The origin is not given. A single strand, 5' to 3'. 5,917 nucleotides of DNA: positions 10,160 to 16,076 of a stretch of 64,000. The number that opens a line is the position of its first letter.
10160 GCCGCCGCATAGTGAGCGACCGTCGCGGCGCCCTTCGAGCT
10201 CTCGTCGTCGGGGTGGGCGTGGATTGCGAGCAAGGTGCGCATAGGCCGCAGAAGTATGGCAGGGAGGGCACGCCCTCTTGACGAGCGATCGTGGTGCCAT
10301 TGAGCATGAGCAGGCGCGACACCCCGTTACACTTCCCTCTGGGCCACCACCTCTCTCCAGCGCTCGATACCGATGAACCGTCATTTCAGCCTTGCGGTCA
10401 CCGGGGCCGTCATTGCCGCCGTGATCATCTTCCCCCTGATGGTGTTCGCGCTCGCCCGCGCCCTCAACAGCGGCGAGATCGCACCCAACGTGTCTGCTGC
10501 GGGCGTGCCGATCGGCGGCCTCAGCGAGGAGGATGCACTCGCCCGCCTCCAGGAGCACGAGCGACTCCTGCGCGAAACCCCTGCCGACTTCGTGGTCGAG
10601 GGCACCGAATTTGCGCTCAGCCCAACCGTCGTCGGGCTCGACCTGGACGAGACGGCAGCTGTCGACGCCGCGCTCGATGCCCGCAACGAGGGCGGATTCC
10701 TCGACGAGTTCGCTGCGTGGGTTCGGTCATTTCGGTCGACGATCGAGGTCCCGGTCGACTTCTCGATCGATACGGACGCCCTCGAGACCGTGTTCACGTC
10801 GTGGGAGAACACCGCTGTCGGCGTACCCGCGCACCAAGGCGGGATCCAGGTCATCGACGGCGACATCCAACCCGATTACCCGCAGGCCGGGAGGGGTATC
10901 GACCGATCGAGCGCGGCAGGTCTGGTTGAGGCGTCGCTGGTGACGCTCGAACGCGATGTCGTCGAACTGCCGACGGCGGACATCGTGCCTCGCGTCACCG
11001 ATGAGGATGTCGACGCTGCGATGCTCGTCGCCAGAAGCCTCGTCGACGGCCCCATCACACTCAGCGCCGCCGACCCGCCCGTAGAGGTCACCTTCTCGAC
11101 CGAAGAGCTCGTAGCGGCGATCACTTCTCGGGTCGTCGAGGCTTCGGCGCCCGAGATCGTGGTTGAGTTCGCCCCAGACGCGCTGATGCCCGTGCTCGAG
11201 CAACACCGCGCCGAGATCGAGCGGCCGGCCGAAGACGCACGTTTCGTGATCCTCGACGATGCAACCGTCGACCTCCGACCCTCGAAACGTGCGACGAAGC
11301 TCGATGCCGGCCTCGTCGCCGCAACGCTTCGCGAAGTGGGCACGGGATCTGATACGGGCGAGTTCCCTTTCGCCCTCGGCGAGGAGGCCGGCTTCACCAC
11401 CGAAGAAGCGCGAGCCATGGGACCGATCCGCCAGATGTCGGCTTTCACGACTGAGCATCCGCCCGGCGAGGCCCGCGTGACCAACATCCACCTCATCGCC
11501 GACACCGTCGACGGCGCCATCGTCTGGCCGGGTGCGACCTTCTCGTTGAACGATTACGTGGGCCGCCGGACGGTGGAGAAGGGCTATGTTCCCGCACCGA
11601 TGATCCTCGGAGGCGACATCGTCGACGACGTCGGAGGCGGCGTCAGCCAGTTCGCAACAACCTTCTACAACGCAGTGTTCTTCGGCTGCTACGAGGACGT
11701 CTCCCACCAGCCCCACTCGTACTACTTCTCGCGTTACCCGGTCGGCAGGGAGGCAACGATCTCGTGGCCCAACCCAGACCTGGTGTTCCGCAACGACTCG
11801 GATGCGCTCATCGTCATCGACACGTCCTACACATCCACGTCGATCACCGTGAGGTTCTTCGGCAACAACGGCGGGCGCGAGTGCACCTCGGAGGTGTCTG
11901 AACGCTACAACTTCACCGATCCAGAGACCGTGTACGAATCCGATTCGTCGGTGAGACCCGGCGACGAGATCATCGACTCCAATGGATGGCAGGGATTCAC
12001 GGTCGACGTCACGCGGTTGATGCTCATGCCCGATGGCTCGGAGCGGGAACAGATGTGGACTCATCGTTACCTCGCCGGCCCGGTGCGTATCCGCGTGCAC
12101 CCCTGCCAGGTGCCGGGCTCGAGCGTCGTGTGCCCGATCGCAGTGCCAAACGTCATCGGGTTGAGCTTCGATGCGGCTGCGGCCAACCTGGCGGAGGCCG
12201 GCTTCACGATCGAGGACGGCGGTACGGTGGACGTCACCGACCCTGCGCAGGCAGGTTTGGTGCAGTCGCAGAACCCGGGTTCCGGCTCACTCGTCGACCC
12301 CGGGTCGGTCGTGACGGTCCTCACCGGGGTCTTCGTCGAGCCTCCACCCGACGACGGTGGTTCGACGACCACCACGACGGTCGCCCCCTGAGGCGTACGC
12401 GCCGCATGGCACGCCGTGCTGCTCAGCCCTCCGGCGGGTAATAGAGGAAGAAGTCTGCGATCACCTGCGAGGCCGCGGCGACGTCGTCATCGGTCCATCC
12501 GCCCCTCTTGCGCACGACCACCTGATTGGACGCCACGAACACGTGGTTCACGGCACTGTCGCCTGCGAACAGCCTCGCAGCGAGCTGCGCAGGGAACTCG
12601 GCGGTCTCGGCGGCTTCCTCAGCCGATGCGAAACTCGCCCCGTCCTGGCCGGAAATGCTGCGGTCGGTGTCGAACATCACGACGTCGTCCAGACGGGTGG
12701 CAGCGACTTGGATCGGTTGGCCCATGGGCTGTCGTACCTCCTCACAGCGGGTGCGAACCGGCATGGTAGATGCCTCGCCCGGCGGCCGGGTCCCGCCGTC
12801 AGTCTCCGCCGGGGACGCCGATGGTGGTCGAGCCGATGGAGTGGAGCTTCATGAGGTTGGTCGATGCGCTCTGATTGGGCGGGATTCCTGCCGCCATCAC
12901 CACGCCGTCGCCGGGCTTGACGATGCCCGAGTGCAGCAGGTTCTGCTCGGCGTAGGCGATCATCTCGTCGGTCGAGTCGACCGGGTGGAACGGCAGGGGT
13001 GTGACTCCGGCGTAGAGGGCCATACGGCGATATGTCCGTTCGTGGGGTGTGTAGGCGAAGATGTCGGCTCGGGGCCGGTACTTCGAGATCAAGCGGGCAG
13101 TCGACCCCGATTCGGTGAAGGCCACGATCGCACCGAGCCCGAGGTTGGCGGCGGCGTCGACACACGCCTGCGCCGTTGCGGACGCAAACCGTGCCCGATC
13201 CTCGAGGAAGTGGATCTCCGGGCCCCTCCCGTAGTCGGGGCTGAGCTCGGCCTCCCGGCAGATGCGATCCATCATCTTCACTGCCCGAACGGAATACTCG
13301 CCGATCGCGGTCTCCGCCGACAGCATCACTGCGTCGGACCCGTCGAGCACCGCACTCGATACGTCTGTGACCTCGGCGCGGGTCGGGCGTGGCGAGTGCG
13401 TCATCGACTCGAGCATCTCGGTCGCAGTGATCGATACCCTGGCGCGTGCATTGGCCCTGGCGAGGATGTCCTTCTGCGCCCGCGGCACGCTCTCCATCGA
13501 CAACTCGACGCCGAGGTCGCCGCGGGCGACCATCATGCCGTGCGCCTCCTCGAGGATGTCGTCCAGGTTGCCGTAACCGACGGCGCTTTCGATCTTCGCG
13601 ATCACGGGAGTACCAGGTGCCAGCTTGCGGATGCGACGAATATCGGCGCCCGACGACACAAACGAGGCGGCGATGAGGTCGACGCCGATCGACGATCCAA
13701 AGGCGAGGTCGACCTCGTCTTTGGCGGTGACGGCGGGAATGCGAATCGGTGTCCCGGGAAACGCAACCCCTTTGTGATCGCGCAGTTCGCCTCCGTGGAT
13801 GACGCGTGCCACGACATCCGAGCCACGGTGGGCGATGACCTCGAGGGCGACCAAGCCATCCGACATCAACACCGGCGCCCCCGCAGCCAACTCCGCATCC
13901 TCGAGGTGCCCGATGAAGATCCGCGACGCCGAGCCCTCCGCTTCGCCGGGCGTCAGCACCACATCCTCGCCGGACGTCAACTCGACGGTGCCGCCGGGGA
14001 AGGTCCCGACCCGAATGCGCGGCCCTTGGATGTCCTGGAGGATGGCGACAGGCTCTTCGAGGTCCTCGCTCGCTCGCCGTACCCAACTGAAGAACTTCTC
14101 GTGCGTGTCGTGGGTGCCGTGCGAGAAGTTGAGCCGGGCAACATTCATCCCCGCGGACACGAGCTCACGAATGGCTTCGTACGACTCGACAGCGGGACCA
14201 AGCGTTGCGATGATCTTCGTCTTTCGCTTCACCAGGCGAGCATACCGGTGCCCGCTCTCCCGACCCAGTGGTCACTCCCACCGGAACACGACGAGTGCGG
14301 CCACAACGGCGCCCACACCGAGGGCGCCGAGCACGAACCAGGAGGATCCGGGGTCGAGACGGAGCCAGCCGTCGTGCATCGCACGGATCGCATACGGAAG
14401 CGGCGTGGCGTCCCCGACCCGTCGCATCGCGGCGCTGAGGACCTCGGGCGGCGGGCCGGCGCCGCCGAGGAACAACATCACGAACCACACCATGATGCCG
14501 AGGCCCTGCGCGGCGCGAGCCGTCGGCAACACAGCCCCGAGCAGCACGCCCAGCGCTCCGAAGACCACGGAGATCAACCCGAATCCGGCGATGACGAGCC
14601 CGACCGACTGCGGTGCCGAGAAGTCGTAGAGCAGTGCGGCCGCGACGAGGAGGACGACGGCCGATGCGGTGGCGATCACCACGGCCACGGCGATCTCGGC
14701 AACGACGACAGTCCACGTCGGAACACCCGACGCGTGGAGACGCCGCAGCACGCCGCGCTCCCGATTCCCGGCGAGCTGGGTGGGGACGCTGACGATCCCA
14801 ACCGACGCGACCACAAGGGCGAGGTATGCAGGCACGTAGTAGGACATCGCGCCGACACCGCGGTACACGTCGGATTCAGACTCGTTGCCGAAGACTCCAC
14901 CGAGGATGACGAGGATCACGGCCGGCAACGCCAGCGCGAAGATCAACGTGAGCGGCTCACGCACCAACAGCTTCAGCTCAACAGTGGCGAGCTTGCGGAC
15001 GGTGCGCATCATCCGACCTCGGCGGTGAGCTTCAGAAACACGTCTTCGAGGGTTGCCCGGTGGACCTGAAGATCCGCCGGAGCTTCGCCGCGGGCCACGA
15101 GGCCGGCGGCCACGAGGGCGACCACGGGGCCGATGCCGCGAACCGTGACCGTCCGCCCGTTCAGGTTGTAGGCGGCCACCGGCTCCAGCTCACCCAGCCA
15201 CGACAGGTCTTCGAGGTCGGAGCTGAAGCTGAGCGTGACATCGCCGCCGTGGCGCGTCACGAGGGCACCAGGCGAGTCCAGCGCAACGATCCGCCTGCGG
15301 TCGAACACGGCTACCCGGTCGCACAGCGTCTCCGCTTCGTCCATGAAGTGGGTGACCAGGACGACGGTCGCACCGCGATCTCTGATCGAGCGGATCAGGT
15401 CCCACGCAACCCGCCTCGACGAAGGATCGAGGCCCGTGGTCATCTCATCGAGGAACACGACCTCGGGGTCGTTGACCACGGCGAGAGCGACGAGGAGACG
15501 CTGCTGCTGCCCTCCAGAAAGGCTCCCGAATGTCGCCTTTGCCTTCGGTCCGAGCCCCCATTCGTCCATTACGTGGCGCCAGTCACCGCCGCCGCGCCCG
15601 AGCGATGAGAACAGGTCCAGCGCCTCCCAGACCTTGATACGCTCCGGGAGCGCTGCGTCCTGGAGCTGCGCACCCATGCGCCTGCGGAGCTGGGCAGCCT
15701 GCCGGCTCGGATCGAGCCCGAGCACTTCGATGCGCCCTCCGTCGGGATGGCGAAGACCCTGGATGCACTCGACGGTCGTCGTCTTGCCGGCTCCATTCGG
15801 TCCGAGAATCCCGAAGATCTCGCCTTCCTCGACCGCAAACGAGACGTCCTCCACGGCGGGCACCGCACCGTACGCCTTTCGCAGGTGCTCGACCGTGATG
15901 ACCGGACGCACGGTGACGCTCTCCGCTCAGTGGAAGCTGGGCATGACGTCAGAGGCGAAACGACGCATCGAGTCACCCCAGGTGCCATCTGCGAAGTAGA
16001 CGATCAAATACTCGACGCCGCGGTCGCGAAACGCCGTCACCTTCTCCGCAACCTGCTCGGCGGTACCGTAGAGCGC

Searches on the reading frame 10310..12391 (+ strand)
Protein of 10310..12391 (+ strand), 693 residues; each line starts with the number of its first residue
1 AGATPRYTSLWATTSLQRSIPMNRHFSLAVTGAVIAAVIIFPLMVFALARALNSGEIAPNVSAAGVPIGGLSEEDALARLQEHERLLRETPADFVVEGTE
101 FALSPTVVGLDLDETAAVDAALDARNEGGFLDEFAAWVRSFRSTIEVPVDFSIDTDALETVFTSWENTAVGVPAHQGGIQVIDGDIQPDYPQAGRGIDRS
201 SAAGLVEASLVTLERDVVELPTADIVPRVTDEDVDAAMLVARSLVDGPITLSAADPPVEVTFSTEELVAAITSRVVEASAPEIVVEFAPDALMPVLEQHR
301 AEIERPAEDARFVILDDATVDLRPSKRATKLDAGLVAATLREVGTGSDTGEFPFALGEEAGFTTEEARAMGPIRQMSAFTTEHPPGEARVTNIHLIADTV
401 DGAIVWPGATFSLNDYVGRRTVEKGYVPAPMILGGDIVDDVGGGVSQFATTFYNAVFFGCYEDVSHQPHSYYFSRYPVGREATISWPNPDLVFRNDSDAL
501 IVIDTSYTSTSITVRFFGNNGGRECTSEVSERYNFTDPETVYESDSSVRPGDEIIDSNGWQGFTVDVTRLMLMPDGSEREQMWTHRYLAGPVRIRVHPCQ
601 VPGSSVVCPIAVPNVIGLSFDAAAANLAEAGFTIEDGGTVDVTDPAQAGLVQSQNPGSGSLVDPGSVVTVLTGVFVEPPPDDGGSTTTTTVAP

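Call 72: search_protein_families(library=pfam, proteins=[window:10310-12391:+], max_evalue=0.0001)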
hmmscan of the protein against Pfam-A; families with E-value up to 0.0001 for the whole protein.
window:10310-12391:+ (693 aa): 3 families
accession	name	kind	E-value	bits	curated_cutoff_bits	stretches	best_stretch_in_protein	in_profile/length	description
PF04294.18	VanW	-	3.7e-41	140.1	27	1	389-516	2-129/130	VanW like protein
PF03793.24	PASTA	-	1.2e-12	48.1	23.2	1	611-672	2-62/64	PASTA domain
PF12229.13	PG_binding_4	-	1.1e-07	32.5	22.1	0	104-212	4-110/117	Putative peptidoglycan binding domain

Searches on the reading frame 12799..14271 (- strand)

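Call 9: search_protein_families(library=pfam, proteins=[window:12799-14271:-], max_evalue=0.01)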
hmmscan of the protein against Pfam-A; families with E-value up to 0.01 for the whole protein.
window:12799-14271:- (490 aa): 2 families
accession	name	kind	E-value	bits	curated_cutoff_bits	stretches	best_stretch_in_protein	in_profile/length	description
PF00224.27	PK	-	7.1e-99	331.4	30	1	16-331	2-328/328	Pyruvate kinase, barrel domain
PF02887.21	PK_C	-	1.2e-36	125.7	28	1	365-477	2-114/114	Pyruvate kinase, alpha/beta domain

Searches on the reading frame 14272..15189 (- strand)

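Call 9: search_protein_families(library=pfam, proteins=[window:14272-15189:-], max_evalue=0.01)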
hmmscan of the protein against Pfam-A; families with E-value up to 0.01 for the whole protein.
window:14272-15189:- (305 aa): 3 families
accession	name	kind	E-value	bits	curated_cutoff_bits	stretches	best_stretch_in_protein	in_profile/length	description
PF01061.29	ABC2_membrane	-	1.4e-22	80.8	26.9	1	68-271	7-206/211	ABC-2 type transporter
PF12698.13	ABC2_membrane_3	-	6.9e-14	52.1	31.6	1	113-271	159-315/347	ABC-2 family transporter protein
PF12679.13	ABC2_membrane_2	-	3.3e-06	27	27.2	1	114-242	59-199/283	ABC-2 family transporter protein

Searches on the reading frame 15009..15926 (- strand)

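Call 9: search_protein_families(library=pfam, proteins=[window:15009-15926:-], max_evalue=0.01)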
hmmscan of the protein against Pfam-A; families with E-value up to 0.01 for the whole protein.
window:15009-15926:- (305 aa): 6 families
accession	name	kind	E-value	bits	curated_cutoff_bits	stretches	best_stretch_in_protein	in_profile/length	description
PF00005.33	ABC_tran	-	3.9e-27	96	25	1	26-163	2-136/137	ABC transporter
PF13304.12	AAA_21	-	2.9e-10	41.2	27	1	134-193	236-298/304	AAA domain, putative AbiEii toxin, Type IV TA system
PF13604.12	AAA_30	-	3.1e-05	24.2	27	1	35-191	18-122/191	AAA domain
PF13476.12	AAA_23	-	8.1e-05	23.8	27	1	30-56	17-40/201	AAA domain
PF02463.25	SMC_N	-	0.00011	22.1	40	0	135-194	136-198/220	RecF/RecN/SMC N terminal domain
PF03308.22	MeaB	-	0.0067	15.9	23.1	1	34-76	32-74/273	Methylmalonyl Co-A mutase-associated GTPase MeaB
